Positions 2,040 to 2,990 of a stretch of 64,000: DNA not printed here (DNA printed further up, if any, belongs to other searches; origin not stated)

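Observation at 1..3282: Condensin-like SMC-ScpA-ScpB trio in a Sulfolobales-like context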

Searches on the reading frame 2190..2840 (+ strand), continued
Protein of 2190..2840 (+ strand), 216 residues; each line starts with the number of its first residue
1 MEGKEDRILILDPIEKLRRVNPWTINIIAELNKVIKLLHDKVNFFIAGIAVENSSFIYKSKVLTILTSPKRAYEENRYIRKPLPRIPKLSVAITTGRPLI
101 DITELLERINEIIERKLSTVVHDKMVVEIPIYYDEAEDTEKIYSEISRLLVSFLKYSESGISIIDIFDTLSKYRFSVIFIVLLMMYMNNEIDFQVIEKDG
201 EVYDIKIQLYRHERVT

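Call 79: search_protein_families(library=ncbifam, proteins=[P0005, P0010, P0011, P0012, P0013], max_evalue=1e-8)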
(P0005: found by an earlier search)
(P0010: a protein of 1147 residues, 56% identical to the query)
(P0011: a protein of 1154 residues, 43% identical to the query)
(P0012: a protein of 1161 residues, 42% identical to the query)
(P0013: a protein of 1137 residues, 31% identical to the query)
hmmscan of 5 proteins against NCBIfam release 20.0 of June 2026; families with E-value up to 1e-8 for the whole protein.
P0005 (1152 aa): 12 families
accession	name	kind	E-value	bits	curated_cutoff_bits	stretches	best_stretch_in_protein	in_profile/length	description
TIGR02169.1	SMC_prok_A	equivalog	5.5e-113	378.7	729.4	1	5-1139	1-1163/1165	chromosome segregation protein SMC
TIGR02168.1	SMC_prok_B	equivalog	2.5e-110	370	567.35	1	5-1138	1-1178/1181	chromosome segregation protein SMC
NF045487.1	ASRP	equivalog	2.2e-29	102.5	300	1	20-476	8-448/593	archaea-specific SMC-related protein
NF003034.1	PRK03918.1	equivalog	1.3e-25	89.5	700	1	6-296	3-292/878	DNA double-strand break repair ATPase Rad50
NF002572.0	PRK02224.1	equivalog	1.5e-22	79.7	1087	1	6-477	3-446/888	DNA double-strand break repair ATPase Rad50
NF041034.1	Rad50_Sulf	equivalog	4e-18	64.7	1000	1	6-105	3-96/872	DNA double-strand break repair ATPase Rad50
TIGR00611.2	recf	equivalog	3.4e-17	62.6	172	1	6-121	1-112/339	DNA replication/repair protein RecF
NF045780.1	TrlF_fam_ATP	equivalog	1.1e-16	60.8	350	1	4-517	288-749/944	TrlF family AAA-like ATPase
NF002244.0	PRK01156.1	equivalog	1.4e-15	56.5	847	1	6-447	3-448/895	DNA double-strand break repair ATPase Rad50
NF041035.1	Rad50_Halo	equivalog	2.3e-15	56.1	1000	1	6-383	3-382/883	DNA double-strand break repair ATPase Rad50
TIGR00634.1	recN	equivalog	9.3e-11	41.3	407.85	1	6-374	2-363/563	DNA repair protein RecN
NF010680.0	PRK14079.1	equivalog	3.5e-09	36.1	386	0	7-114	4-104/349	recombination protein F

P0010 (1147 aa): 13 families
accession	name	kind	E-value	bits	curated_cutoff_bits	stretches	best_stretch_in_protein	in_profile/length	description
TIGR02168.1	SMC_prok_B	equivalog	2.2e-110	370.2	567.35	1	5-1136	1-1178/1181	chromosome segregation protein SMC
TIGR02169.1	SMC_prok_A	equivalog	1.7e-108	363.9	729.4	3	5-523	1-533/1165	chromosome segregation protein SMC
NF045487.1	ASRP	equivalog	2.3e-31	109.1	300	1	21-479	9-451/593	archaea-specific SMC-related protein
NF002572.0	PRK02224.1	equivalog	5.4e-28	97.8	1087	1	6-475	3-451/888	DNA double-strand break repair ATPase Rad50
NF003034.1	PRK03918.1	equivalog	1.8e-27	95.7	700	1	6-364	3-373/878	DNA double-strand break repair ATPase Rad50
NF041035.1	Rad50_Halo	equivalog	2.7e-20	72.4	1000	1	6-475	3-451/883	DNA double-strand break repair ATPase Rad50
NF041034.1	Rad50_Sulf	equivalog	3.1e-17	61.8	1000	1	6-104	3-95/872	DNA double-strand break repair ATPase Rad50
NF002244.0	PRK01156.1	equivalog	4e-15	55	847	1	6-101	3-92/895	DNA double-strand break repair ATPase Rad50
TIGR00611.2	recf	equivalog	1.2e-14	54.2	172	1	6-122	1-113/339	DNA replication/repair protein RecF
NF045780.1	TrlF_fam_ATP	equivalog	3.3e-14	52.6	350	0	6-507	290-762/944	TrlF family AAA-like ATPase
NF053563.1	Rkd4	equivalog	1.3e-13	50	860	1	5-391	2-384/747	arcadin-4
TIGR00634.1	recN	equivalog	7.8e-13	48.2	407.85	1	6-383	2-361/563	DNA repair protein RecN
TIGR04523.1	Mplasa_alph_rch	subfamily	6.7e-12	44.1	270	0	646-1014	308-668/745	helix-rich protein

P0011 (1154 aa): 13 families
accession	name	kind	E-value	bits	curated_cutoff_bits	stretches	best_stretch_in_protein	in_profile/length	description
TIGR02169.1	SMC_prok_A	equivalog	1.5e-116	390.6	729.4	1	4-1140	1-1161/1165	chromosome segregation protein SMC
TIGR02168.1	SMC_prok_B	equivalog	6.7e-112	375.2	567.35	1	4-1141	1-1178/1181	chromosome segregation protein SMC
NF045487.1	ASRP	equivalog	1e-33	116.8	300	2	18-276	7-254/593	archaea-specific SMC-related protein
NF045780.1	TrlF_fam_ATP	equivalog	6.8e-25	88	350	2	3-482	288-773/944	TrlF family AAA-like ATPase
NF041034.1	Rad50_Sulf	equivalog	1.7e-24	85.8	1000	1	5-102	3-94/872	DNA double-strand break repair ATPase Rad50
NF041035.1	Rad50_Halo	equivalog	1.1e-23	83.7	1000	1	5-381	3-381/883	DNA double-strand break repair ATPase Rad50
NF003034.1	PRK03918.1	equivalog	1.7e-22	79.3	700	1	5-384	3-398/878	DNA double-strand break repair ATPase Rad50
NF002572.0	PRK02224.1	equivalog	2e-20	72.8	1087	1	5-468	3-447/888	DNA double-strand break repair ATPase Rad50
NF053563.1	Rkd4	equivalog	4.6e-15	54.8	860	1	4-126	2-128/747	arcadin-4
TIGR04523.1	Mplasa_alph_rch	subfamily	2.5e-14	52.2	270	1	228-473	411-657/745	helix-rich protein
TIGR00611.2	recf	equivalog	2e-13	50.2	172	1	5-154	1-141/339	DNA replication/repair protein RecF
NF002244.0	PRK01156.1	equivalog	7e-13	47.6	847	1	5-271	3-270/895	DNA double-strand break repair ATPase Rad50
NF008121.0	PRK10869.1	equivalog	6.8e-09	34.8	418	0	7-388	4-384/553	DNA repair protein RecN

P0012 (1161 aa): 10 families
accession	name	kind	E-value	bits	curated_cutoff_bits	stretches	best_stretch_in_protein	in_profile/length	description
TIGR02169.1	SMC_prok_A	equivalog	7.4e-105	351.8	729.4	2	660-1148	671-1160/1165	chromosome segregation protein SMC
TIGR02168.1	SMC_prok_B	equivalog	1.1e-101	341.4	567.35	1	12-1148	1-1176/1181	chromosome segregation protein SMC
NF045487.1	ASRP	equivalog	3.6e-23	82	300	2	28-319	9-281/593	archaea-specific SMC-related protein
NF003034.1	PRK03918.1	equivalog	8.3e-22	77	700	1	12-480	2-430/878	DNA double-strand break repair ATPase Rad50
NF045780.1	TrlF_fam_ATP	equivalog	9.1e-20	71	350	2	13-540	295-820/944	TrlF family AAA-like ATPase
NF002572.0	PRK02224.1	equivalog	1.9e-19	69.5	1087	1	13-484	3-448/888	DNA double-strand break repair ATPase Rad50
NF041035.1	Rad50_Halo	equivalog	1.9e-16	59.6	1000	1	14-224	4-216/883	DNA double-strand break repair ATPase Rad50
NF002244.0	PRK01156.1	equivalog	2e-15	56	847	1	13-281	3-279/895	DNA double-strand break repair ATPase Rad50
NF041034.1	Rad50_Sulf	equivalog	2.2e-15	55.6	1000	1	12-109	2-93/872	DNA double-strand break repair ATPase Rad50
TIGR00611.2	recf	equivalog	7.1e-14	51.7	172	1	13-128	1-112/339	DNA replication/repair protein RecF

P0013 (1137 aa): 13 families
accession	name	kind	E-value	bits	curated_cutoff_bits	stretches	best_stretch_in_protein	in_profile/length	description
TIGR02169.1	SMC_prok_A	equivalog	1e-94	318.3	729.4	1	4-1127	1-1164/1165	chromosome segregation protein SMC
TIGR02168.1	SMC_prok_B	equivalog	1e-93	315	567.35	1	4-1127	1-1180/1181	chromosome segregation protein SMC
NF045780.1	TrlF_fam_ATP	equivalog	5.4e-29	101.5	350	2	3-397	288-700/944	TrlF family AAA-like ATPase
NF045487.1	ASRP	equivalog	2.1e-23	82.8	300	1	19-304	8-273/593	archaea-specific SMC-related protein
NF003034.1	PRK03918.1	equivalog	3.1e-23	81.7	700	1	5-142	3-141/878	DNA double-strand break repair ATPase Rad50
NF041034.1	Rad50_Sulf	equivalog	1.1e-21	76.5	1000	1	5-66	3-60/872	DNA double-strand break repair ATPase Rad50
NF002572.0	PRK02224.1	equivalog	6.2e-20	71.1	1087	1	5-390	3-394/888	DNA double-strand break repair ATPase Rad50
NF041035.1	Rad50_Halo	equivalog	3.7e-13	48.8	1000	1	5-374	3-382/883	DNA double-strand break repair ATPase Rad50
TIGR00611.2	recf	equivalog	2.2e-12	46.8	172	1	5-218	1-214/339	DNA replication/repair protein RecF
NF002244.0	PRK01156.1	equivalog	2.2e-11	42.6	847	1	5-161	3-163/895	DNA double-strand break repair ATPase Rad50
NF053563.1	Rkd4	equivalog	2.6e-11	42.4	860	0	790-1067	460-731/747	arcadin-4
TIGR04523.1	Mplasa_alph_rch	subfamily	3.6e-10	38.4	270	1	648-975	347-678/745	helix-rich protein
TIGR00634.1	recN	equivalog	3.3e-09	36.3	407.85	0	1036-1097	439-500/563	DNA repair protein RecN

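Call 81: search_protein_families(library=padloc, proteins=[P0005, window:2190-2837:+], max_evalue=0.01)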
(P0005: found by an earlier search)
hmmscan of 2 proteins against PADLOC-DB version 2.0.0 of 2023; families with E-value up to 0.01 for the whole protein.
P0005 (1152 aa): 66 families (the best 25 are shown)
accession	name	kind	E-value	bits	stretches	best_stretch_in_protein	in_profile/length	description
PDLC04135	mad3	-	4.8e-48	162.6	2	5-299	1-236/374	mads_3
PDLC03859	LmuB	-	2e-26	91.3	3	4-424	3-479/611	-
PDLC02980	AriA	-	6.5e-14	50.6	2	894-1112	80-297/304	-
PDLC02979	AriA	-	2.6e-13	48.5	2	5-338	2-266/373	-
PDLC03863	LmuB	-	5.9e-13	46.4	1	4-479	3-440/610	-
PDLC02981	AriAB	-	6.7e-12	42.9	2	5-62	2-62/694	-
PDLC03868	LmuB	-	9e-12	42.1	2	1-52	1-54/1035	-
PDLC00298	PtuA1|PtuA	-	2.7e-11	41.2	2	5-100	2-92/423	AAA ATPase domain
PDLC00293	PtuA1|PtuA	-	3.6e-11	40.7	2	6-48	3-47/527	AAA ATPase domain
PDLC00305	PtuA1|PtuA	-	4.5e-11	40.7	2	6-59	3-56/392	AAA ATPase domain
PDLC02335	AbiLi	-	1.4e-10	38.7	2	5-275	49-209/326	AbiLi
PDLC00080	GajA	-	1.6e-10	38.4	1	5-270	2-248/622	AAA ATPase domain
PDLC04178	HEC-01A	-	2.6e-10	37.9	1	4-48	7-50/399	-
PDLC00311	PtuA1|PtuA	-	3.6e-10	37.4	1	6-271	3-256/455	AAA ATPase domain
PDLC00551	JetC2|JetC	-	6.2e-10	35.6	2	696-1041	741-1076/1365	DUF3584 domain; MukB-like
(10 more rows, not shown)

window:2190-2837:+ (216 aa): 0 families
